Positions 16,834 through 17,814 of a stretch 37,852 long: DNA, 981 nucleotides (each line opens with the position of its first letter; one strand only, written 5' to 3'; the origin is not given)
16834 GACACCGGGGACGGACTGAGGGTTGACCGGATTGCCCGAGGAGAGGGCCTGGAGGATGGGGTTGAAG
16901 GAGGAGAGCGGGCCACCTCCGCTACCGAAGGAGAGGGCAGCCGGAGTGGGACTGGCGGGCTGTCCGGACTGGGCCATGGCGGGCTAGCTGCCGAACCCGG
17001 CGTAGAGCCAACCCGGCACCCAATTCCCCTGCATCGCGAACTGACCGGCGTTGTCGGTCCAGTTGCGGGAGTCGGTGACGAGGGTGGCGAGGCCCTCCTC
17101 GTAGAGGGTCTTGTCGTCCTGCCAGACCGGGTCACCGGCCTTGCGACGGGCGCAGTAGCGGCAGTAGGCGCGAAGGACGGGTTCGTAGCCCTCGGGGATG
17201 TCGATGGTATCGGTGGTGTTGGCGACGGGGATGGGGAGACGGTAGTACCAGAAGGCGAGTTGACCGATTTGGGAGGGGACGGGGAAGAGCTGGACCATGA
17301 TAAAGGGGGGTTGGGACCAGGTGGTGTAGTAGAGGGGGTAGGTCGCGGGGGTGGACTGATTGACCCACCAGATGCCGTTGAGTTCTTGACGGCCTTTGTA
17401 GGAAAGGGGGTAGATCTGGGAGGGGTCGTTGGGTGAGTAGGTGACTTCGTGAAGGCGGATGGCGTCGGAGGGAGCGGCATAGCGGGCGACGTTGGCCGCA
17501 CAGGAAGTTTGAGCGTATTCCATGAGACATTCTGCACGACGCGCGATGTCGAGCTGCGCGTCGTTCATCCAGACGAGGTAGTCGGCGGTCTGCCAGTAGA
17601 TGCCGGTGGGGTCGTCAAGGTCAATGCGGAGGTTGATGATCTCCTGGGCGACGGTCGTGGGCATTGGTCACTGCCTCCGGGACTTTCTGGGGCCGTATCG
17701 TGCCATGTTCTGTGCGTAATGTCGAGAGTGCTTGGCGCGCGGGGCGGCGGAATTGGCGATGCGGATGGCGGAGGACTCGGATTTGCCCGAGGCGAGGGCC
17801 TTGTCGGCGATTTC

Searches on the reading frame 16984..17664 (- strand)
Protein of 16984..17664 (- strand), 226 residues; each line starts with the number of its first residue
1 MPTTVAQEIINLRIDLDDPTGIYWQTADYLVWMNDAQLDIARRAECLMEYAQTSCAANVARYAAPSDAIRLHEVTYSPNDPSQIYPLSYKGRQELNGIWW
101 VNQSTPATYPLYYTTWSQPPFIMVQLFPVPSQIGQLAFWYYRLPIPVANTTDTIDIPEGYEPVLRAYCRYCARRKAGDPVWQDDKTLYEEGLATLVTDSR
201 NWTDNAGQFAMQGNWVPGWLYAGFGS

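Call 67: search_protein_families(library=phrogs, proteins=[window:16984-17664:-], max_evalue=0.01)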
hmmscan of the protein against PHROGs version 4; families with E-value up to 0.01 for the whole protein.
window:16984-17664:- (226 aa): 3 families
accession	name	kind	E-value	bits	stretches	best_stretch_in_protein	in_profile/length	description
phrog_399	-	head and packaging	8.9e-16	59.1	1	3-175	2-175/220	structural protein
phrog_10775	-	tail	1.9e-05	25.5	1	109-175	119-195/237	tail protein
phrog_12985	-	unknown function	0.00037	21.3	1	105-166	118-179/238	-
